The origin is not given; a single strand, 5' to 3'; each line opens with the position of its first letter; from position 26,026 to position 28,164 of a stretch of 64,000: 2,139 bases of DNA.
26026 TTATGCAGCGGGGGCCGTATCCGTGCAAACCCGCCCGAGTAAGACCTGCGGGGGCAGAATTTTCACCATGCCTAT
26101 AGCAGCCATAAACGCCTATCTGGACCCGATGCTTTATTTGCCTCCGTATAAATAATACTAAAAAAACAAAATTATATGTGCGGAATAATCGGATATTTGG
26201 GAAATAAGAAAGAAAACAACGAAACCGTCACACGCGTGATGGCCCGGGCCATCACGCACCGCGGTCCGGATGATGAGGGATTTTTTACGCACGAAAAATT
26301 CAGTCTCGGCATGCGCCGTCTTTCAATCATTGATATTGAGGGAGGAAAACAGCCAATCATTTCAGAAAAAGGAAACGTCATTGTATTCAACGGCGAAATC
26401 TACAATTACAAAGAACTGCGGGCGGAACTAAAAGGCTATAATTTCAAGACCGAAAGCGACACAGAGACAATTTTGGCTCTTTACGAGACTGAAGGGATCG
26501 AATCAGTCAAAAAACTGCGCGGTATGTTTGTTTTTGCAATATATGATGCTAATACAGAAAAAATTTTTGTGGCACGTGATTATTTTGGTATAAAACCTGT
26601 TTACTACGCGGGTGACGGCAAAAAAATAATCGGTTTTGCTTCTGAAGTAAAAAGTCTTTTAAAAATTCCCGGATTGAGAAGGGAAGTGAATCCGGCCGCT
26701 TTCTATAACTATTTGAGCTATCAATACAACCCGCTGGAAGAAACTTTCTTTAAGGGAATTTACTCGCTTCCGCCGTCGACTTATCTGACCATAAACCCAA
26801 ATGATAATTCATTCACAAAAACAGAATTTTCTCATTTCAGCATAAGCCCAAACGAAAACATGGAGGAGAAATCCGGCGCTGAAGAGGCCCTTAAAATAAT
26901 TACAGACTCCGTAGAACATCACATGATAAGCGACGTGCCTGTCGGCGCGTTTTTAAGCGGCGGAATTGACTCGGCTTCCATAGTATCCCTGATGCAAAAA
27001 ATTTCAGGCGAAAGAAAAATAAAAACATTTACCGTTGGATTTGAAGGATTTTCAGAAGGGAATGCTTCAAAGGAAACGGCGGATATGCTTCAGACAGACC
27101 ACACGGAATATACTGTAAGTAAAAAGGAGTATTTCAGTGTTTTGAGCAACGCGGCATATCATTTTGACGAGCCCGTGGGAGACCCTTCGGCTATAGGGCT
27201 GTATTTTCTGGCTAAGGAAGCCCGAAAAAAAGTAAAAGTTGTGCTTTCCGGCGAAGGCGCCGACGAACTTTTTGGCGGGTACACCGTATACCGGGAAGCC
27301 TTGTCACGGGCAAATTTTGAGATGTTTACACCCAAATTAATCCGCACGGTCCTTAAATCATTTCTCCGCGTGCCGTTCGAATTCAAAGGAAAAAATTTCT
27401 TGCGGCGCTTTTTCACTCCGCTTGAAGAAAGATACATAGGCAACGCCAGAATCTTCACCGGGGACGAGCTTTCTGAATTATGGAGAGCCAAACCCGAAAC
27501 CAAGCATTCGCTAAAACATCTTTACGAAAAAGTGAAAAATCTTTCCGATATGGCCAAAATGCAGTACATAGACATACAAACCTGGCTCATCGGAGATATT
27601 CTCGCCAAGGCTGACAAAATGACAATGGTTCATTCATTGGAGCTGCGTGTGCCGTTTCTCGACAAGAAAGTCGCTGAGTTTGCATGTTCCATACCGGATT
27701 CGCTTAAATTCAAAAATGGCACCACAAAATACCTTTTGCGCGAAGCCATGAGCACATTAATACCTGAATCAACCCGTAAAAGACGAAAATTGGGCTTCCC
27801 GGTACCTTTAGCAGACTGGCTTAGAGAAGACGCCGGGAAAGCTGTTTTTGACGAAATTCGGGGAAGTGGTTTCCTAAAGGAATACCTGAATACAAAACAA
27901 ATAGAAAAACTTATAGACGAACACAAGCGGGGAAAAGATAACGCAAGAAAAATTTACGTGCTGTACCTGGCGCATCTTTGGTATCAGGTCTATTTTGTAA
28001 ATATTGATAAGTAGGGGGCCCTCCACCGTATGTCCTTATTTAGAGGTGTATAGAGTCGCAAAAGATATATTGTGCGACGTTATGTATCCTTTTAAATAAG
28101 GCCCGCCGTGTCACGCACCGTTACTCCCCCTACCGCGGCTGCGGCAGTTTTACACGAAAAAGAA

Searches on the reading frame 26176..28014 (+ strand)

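Call 35: search_protein_families(library=pfam, proteins=[window:26176-28014:+], max_evalue=0.00001)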
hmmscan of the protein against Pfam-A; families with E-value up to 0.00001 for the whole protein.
window:26176-28014:+ (612 aa): 3 families
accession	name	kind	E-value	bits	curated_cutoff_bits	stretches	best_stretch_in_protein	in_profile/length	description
PF00733.27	Asn_synthase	-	2.8e-100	336.9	21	1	241-603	5-353/354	Asparagine synthase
PF13537.11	GATase_7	-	2.5e-41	141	25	1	47-162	2-122/123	Glutamine amidotransferase domain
PF13522.11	GATase_6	-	1.7e-33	115.8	27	1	31-157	1-130/130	Glutamine amidotransferase domain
